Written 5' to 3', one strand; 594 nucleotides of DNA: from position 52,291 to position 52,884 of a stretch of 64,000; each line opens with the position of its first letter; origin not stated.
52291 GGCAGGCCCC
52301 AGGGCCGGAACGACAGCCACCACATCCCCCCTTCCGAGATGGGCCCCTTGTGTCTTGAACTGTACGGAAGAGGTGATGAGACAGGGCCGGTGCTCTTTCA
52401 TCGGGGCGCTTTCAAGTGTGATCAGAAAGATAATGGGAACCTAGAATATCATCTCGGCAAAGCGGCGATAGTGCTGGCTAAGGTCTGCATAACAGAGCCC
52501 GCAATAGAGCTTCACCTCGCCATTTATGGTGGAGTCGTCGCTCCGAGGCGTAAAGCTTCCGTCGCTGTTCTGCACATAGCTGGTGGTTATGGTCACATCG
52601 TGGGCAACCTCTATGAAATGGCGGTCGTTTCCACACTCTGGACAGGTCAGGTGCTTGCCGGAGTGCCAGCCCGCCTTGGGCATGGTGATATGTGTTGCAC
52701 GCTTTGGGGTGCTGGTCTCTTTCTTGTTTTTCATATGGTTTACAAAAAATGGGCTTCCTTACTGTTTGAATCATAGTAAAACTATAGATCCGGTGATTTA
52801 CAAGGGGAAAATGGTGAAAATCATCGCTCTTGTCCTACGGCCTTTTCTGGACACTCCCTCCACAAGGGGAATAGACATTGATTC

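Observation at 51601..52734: Two-gene operon: small Zn-ribbon protein plus short RimK-type ATP-grasp ligase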

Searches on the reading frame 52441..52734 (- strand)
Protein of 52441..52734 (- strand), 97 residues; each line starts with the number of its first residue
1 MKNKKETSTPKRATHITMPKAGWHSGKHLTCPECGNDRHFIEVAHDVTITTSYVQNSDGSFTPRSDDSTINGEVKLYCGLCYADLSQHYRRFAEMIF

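Call 3: search_protein_families(library=pfam, proteins=[window:52441-52734:-], max_evalue=1)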
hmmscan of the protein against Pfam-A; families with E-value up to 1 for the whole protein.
window:52441-52734:- (97 aa): 4 families
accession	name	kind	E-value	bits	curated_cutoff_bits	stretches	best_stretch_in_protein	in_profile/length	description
PF12677.13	DUF3797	-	0.0075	16.6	25.1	1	25-38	10-23/48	Domain of unknown function (DUF3797)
PF25208.1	DUF7838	-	0.025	14.9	28.5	1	29-45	7-23/55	Domain of unknown function (DUF7838)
PF24273.1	TRASH_HVO_1752_C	-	0.063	13.9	27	0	29-37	2-10/47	HVO_1752, C-terminal TRASH domain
PF03119.21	DNA_ligase_ZBD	-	0.26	11.7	25.8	0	30-35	1-6/27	NAD-dependent DNA ligase C4 zinc finger domain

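Call 4: search_protein_families(library=ncbifam, proteins=[window:52441-52734:-], max_evalue=1)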
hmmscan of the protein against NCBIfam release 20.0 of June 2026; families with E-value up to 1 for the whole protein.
window:52441-52734:- (97 aa): 3 families
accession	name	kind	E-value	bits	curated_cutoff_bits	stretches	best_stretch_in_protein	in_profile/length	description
NF047912.1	ECs_2282_CxxC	subfamily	0.021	14.7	37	1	29-42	3-15/60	ECs_2282 family putative zinc-binding protein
NF040506.1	PG0870_Nterm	domain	0.04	14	50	1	26-41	8-24/56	PG0870-related protein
NF038384.1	zinc_YnfU_fam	subfamily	0.12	11.9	36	0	29-36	17-24/52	YnfU family zinc-binding protein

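Call 5: find_homologous_proteins(query=window:52441-52734:-, max_evalue=0.001)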
Query window:52441-52734:- (97 aa): 7 proteins with E <= 0.001 among 7 candidates.
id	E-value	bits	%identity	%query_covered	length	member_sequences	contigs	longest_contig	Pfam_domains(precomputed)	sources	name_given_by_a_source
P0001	5.5e-56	204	89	100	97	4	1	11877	-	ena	-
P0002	1.6e-40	155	68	100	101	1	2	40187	-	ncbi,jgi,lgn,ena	-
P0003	1.4e-32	129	60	100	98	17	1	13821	-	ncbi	-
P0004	3.4e-31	125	58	99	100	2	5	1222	-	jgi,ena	jgi:hypothetical protein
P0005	7.1e-31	124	60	100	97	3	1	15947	-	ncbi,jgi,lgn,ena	-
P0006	2.0e-20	90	60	74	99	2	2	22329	-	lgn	-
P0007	3.1e-15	74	54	71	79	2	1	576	-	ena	-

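Call 17: find_related_loci(query=A1, collection=genome_contigs, flank=6000)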
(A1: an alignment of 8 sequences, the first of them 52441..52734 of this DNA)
Query A1 (97 aa) in genome_contigs; peptide patterns used: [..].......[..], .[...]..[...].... (x = any residue, [..] = any of these).
598 stretches matched a pattern; 161 encode a relative of the query (tblastn E <= 1e-3); the best 80 are kept; 80 distinct loci.
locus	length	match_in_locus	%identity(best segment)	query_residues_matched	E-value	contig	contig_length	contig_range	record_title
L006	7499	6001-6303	68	1-97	1e-45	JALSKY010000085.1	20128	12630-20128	MAG: Deltaproteobacteria bacterium isolate 355-202_metabat1_scaf2bin.029 355-202_scaffold_1775_c1, whole genome shotgun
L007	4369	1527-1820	63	1-97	1e-39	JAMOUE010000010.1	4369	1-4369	MAG: Deltaproteobacteria bacterium isolate PIR-30_maxbin2_scaf2bin.128 PIR-30_scaffold_10339_c1, whole genome shotgun se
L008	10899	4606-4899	62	1-97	4e-39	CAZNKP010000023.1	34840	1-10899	MAG TPA_asm: uncultured Desulfobacterales bacterium isolate binchicken_co219_284 genome assembly, contig: k141_81694, wh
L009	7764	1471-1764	62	1-97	7e-39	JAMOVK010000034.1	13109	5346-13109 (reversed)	MAG: Deltaproteobacteria bacterium isolate PIR-30_metabat2_scaf2bin.024 PIR-30_scaffold_1679_c1, whole genome shotgun se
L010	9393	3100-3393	60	1-97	1e-38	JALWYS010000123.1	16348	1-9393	MAG: Deltaproteobacteria bacterium isolate T2_metabat1_scaf2bin.029 T2_NODE_3525_length_16348_cov_3.487393, whole genome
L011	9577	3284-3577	62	1-97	2e-38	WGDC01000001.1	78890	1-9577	MAG: Deltaproteobacteria bacterium isolate S145_26 k151_100883, whole genome shotgun sequence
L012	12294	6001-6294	63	1-97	2e-38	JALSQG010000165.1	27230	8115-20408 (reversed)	MAG: Deltaproteobacteria bacterium isolate 356-284_metabat2_scaf2bin.123 356-284_scaffold_643_c1, whole genome shotgun s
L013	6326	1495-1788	60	1-97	5e-38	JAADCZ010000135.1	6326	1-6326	MAG: Thermodesulfobacteriota bacterium isolate L_MaxBin.058 contig-127_16511, whole genome shotgun sequence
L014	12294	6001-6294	59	1-97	4e-38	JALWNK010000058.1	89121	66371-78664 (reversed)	MAG: Deltaproteobacteria bacterium isolate M17_metabat2_scaf2bin.252 M17_NODE_64_length_89121_cov_8.970852, whole genome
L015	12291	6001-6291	61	1-97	1e-37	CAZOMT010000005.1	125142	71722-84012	MAG TPA_asm: uncultured Thermodesulfatator sp. isolate binchicken_co219_236 genome assembly, contig: k141_538272, whole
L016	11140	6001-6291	60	1-97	3e-37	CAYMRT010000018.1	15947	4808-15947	MAG TPA_asm: uncultured Desulfobacterales bacterium isolate binchicken_co219_51 genome assembly, contig: k141_410891, wh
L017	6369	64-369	57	1-97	6e-37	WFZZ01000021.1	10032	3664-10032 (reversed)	MAG: Deltaproteobacteria bacterium isolate S143_37 k151_124849, whole genome shotgun sequence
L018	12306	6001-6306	57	1-97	6e-37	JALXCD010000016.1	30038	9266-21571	MAG: Deltaproteobacteria bacterium isolate T2_metabat2_scaf2bin.141 T2_NODE_1103_length_30038_cov_2.044231, whole genome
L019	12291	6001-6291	60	1-97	5e-37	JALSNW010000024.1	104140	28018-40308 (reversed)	MAG: Deltaproteobacteria bacterium isolate 356-284_metabat1_scaf2bin.060 356-284_scaffold_35_c1, whole genome shotgun se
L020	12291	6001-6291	57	1-97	5e-36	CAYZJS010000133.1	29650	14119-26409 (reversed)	MAG TPA_asm: uncultured Thermodesulfatator sp. isolate binchicken_co219_454 genome assembly, contig: k141_1199809, whole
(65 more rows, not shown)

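Call 23: search_solved_structures(query=A1, max_evalue=10)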
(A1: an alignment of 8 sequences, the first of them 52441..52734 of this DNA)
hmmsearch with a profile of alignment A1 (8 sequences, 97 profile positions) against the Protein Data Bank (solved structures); distinct sequences matched with E-value up to 10: 31.
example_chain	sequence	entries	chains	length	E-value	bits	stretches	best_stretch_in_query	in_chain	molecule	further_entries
2i13_A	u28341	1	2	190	0.023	17.9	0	17-36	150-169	Aart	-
1qyp_A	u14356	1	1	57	0.082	16.2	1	24-40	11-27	RNA POLYMERASE II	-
9fhl_W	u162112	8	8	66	0.096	16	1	13-42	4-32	Small ribosomal subunit protein eS27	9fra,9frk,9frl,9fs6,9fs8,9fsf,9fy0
5sv3_A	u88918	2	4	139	0.12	15.7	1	35-70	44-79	Anti-Ricin A-chain Single Domain Antibody (sdAb) A3C8 | Single Domain Antibody A3C8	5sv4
2l2f_A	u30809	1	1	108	0.12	15.7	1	18-64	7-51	Cyanovirin-N HOMOLOG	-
6zwk_A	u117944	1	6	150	0.18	15.1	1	35-74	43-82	gammaXbody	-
9e71_BY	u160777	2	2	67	0.22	14.8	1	15-43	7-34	Small ribosomal subunit protein eS27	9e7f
7aoc_I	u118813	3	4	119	0.23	14.7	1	13-41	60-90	DNA-directed RNA polymerase I subunit RPA12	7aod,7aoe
6ze1_B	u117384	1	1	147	0.25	14.6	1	35-75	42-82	G11a nanobody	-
2x9z_A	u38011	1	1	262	0.3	14.4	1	24-77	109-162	CELL WALL SURFACE ANCHOR FAMILY PROTEIN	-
1mey_C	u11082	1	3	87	0.44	13.8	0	17-36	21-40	CONSENSUS ZINC FINGER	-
4nc0_B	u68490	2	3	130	0.5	13.7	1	35-72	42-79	A26.8 VHH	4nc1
2x9w_A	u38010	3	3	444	0.6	13.4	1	24-77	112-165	CELL WALL SURFACE ANCHOR FAMILY PROTEIN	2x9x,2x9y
4nbz_B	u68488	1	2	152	0.66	13.3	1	35-72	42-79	A26.8 VHH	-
9o9a_A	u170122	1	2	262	0.86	12.9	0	35-70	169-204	DR3087 IL-18 Surrogate Cytokine Agonist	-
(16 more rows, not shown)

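Call 24: search_protein_representatives(alignment_id=A1)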
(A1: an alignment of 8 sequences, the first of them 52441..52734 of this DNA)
Query: 8 sequences, 97 profile positions. Proteins with E-value up to 0.001 (for the whole library): 55; up to 1e-10: 26; up to 1e-30: 2. The best 55 are listed.
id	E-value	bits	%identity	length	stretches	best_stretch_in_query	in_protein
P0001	5.2e-48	177.1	-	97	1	1-97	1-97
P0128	1.0e-32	128.1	-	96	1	22-97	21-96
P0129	8.0e-29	115.6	-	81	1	23-97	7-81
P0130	1.1e-28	115.1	-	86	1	20-97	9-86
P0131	1.5e-27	111.5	-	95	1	12-97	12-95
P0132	1.6e-25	105.0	-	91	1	10-97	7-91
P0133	3.7e-25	103.9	-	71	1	28-97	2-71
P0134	2.1e-21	91.9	-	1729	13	39-65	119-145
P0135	3.2e-21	91.3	-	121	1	18-82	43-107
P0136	4.0e-20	87.7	-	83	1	23-97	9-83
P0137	1.4e-17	79.6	-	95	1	15-97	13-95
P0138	3.2e-17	78.4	-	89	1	27-97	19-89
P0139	6.3e-16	74.3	-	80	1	28-81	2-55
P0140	8.6e-16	73.8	-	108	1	27-75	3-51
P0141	2.0e-15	72.7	-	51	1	28-77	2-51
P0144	2.7e-14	69.1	-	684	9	48-65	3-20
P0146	2.7e-13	65.8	-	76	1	25-95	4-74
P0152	2.6e-11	59.5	-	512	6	41-76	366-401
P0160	5.0e-06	42.6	-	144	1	29-96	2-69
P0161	5.1e-06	42.5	-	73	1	29-93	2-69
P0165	5.3e-05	39.3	-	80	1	29-97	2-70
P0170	7.0e-05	38.9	-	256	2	8-93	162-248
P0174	4.2e-04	36.4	-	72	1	29-92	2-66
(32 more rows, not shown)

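Call 36: find_encoding_contigs(protein=P0174, flank=4000, max_places=4)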
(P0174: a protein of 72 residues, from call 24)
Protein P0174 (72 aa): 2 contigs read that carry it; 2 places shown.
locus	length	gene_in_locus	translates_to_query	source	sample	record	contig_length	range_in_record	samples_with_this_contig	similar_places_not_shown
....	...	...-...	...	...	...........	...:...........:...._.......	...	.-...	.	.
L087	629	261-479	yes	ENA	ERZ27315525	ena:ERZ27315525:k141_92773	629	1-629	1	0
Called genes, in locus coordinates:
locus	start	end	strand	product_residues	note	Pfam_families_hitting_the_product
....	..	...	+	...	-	-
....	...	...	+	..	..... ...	-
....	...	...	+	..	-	?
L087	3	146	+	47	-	?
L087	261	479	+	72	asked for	-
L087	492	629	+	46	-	?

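Call 37: find_encoding_contigs(protein=P0165, flank=5000, max_places=4)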
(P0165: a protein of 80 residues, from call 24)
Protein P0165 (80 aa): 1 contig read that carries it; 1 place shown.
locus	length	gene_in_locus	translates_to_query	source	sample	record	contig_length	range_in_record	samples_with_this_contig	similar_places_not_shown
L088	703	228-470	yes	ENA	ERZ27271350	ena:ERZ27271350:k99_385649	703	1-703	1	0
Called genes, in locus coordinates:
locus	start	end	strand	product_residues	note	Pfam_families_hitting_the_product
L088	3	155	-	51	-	?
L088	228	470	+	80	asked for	-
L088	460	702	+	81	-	?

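Call 38: find_encoding_contigs(protein=P0161, flank=5000, max_places=4)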
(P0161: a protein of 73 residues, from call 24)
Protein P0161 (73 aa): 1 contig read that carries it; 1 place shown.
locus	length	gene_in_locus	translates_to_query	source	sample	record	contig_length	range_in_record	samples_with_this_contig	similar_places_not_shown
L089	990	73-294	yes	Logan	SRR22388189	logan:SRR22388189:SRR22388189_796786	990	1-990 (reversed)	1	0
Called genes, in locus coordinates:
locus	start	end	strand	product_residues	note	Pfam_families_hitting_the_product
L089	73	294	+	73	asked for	-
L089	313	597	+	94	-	-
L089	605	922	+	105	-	-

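Call 40: predict_structure(alignment_id=A3)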
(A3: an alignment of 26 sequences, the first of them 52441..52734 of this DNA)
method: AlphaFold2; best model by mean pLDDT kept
length: 97 residues; sequences in the alignment: 26
mean_pLDDT: 76.2   pTM: 0.53
mean pLDDT of the five models: 76.2, 74.0, 70.8, 69.7, 68.1
residues with pLDDT >= 90: 32; 70-90: 38; 50-70: 11; < 50: 16
segments of 3 or more residues with pLDDT < 50: 5-7, 9-11, 17-19, 21-24
pLDDT, mean of each block of 10 residues (from residue 1): 48 50 63 92 82 91 79 88 91 78
secondary structure, 60 per line:
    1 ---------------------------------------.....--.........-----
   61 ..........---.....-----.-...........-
elements in order: E40-44 E47-55 E61-70 E74-78 H86-96

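Call 67: fold_search(model_id=the predicted structure, library=viral)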
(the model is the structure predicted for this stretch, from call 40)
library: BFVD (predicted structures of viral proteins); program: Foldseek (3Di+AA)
matches with E <= 10: 512; with E <= 0.001: 0
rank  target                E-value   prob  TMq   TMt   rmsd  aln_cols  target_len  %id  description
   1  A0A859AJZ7            1.1e-02  1.00  0.35  0.44   4.1        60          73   27  (no name in the UniProt tables at hand)
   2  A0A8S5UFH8            3.4e-02  0.97  0.25  0.24   5.2        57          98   19  24-sterol C-methyltransferase [Myoviridae sp. ctcyQ27]
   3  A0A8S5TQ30            4.1e-02  0.69  0.24  0.31  11.6        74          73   15  InsA N-terminal domain [Myoviridae sp. ctCXW4]
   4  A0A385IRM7            1.6e-01  0.60  0.22  0.30  11.6        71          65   17  Uncharacterized protein [Clostridium phage susfortuna]
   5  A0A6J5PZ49            2.0e-01  0.66  0.23  0.22   7.6        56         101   16  Uncharacterized protein [uncultured Caudovirales phage]
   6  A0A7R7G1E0            3.0e-01  0.82  0.27  0.17   6.7        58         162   17  (no name in the UniProt tables at hand)
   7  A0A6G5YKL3            3.6e-01  0.57  0.26  0.37  14.2        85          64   14  (no name in the UniProt tables at hand)
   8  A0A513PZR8            3.8e-01  0.16  0.21  0.08  22.0        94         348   14  Structural protein (Fragment) [Porcine parvovirus 2]
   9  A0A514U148            4.3e-01  0.20  0.25  0.16  15.7        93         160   15  Uncharacterized protein [Gordonia phage Phendrix]
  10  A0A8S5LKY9            6.2e-01  0.47  0.25  0.32  11.8        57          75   16  Uncharacterized protein [Siphoviridae sp. ctcPV5]
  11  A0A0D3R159            6.6e-01  0.16  0.26  0.07  23.9       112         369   16  Phosphoprotein [Marco virus]
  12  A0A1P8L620            7.5e-01  0.28  0.23  0.17  11.0        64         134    9  Uncharacterized protein [Pectobacterium phage PP99]
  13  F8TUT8                7.5e-01  0.16  0.22  0.21   9.7        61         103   16  (no name in the UniProt tables at hand)
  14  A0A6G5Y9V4            7.5e-01  0.15  0.24  0.10  18.1       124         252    7  (no name in the UniProt tables at hand)
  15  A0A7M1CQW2            7.5e-01  0.11  0.21  0.29  12.5        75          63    9  (no name in the UniProt tables at hand)
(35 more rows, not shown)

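Call 69: search_protein_families(library=phrogs, proteins=[window:52441-52734:-, P0161, P0174, P0165, P0170, P0160], max_evalue=0.01)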
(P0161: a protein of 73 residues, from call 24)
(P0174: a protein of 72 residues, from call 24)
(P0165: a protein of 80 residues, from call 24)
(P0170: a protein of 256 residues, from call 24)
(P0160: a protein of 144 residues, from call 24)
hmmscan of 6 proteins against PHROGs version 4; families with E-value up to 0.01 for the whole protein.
window:52441-52734:- (97 aa): 0 families

P0161 (73 aa): 0 families

P0174 (72 aa): 1 family
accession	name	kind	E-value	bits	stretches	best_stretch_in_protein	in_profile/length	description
phrog_681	-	DNA, RNA and nucleotide metabolism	0.00044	20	1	3-67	356-419/576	endonuclease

P0165 (80 aa): 1 family
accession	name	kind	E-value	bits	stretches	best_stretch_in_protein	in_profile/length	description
phrog_30232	-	unknown function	0.0071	18.1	1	1-59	1-55/78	-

P0170 (256 aa): 1 family
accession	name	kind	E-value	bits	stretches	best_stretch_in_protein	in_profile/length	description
phrog_33239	-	unknown function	0.0045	17.8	0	42-54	6-18/40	-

P0160 (144 aa): 2 families
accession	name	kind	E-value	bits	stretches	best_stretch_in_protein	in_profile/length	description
phrog_675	-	head and packaging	0.00094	18.6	1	1-76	211-287/576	terminase large subunit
phrog_10675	-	unknown function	0.0019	19.3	1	3-84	7-63/98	-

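Call 70: search_protein_families(library=padloc, proteins=[window:52441-52734:-], max_evalue=0.01)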
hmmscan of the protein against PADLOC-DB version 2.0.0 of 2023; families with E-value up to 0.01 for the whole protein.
window:52441-52734:- (97 aa): 0 families

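Call 79: find_encoding_contigs(protein=P0133, flank=4000, max_places=4)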
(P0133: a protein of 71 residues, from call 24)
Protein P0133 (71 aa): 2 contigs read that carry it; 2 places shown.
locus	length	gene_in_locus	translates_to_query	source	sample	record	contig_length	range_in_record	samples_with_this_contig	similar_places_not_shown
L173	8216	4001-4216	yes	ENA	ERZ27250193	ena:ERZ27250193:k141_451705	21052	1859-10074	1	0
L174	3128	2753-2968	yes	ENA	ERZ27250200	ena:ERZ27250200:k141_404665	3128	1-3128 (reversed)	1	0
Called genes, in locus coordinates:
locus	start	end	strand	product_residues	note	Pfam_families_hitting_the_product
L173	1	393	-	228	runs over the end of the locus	-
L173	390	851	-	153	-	PF01797:Y1_Tnp (weak)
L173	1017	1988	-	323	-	PF00490:ALAD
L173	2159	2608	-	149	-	-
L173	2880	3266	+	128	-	PF02675:AdoMet_dc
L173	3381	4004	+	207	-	PF13431:TPR_17 (faint), PF13428:TPR_14 (faint), PF23914:TPR_CcmH_CycH (weak), PF14559:TPR_19 (faint), PF07719:TPR_2 (weak), PF13424:TPR_12 (weak)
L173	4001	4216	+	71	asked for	-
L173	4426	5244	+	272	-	PF01149:Fapy_DNA_glyco, PF06831:H2TH, PF06827:zf-FPG_IleRS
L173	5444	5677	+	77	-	PF01197:Ribosomal_L31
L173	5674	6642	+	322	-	PF07136:DUF1385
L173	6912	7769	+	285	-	PF01904:DUF72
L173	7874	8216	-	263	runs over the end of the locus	PF13505:OMP_b-brl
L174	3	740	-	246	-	?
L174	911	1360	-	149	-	-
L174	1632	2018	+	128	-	PF02675:AdoMet_dc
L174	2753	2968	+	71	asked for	-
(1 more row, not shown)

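Call 80: find_encoding_contigs(protein=P0138, flank=4000, max_places=4)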
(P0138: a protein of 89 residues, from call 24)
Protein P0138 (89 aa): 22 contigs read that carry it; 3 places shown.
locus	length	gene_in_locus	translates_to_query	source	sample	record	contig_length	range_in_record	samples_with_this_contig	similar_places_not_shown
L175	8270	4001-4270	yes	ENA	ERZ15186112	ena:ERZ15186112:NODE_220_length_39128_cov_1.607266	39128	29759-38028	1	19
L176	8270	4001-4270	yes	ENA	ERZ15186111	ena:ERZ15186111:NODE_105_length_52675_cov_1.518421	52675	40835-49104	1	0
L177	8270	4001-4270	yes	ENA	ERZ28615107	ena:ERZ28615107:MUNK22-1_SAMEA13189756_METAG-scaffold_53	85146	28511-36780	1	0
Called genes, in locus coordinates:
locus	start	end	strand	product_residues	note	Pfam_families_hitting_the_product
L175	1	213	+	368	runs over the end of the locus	PF01321:Creatinase_N, PF00557:Peptidase_M24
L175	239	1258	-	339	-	PF00106:adh_short, PF01073:3Beta_HSD, PF01370:Epimerase, PF02719:Polysacc_synt_2, PF04321:RmlD_sub_bind, PF08659:KR (weak), PF13460:NAD_binding_10, PF16363:GDP_Man_Dehyd, +1 more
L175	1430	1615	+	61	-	PF01361:Tautomerase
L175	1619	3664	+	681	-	PF22745:Nlig-Ia, PF01653:DNA_ligase_aden, PF03120:OB_DNA_ligase, PF03119:DNA_ligase_ZBD, PF12826:HHH_2, PF14520:HHH_5 (weak), PF00533:BRCT, PF12738:PTCB-BRCT (weak), +1 more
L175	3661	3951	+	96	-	PF00708:Acylphosphatase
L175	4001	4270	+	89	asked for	-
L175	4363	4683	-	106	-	PF04358:DsrC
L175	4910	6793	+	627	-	PF13623:SurA_N_2, PF13624:SurA_N_3, PF09312:SurA_N (weak), PF13145:Rotamase_2, PF13616:Rotamase_3, PF00639:Rotamase, PF13145:Rotamase_2 (weak)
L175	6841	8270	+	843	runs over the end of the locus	?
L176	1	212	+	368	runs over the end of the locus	PF01321:Creatinase_N, PF00557:Peptidase_M24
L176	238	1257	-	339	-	PF00106:adh_short, PF01073:3Beta_HSD, PF01370:Epimerase, PF02719:Polysacc_synt_2, PF04321:RmlD_sub_bind, PF08659:KR (weak), PF13460:NAD_binding_10, PF16363:GDP_Man_Dehyd, +1 more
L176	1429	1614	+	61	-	PF01361:Tautomerase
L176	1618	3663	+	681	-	PF22745:Nlig-Ia, PF01653:DNA_ligase_aden, PF03120:OB_DNA_ligase, PF03119:DNA_ligase_ZBD, PF12826:HHH_2, PF14520:HHH_5 (weak), PF00533:BRCT, PF12738:PTCB-BRCT (weak), +1 more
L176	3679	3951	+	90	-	PF00708:Acylphosphatase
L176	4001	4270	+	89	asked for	-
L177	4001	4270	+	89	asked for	-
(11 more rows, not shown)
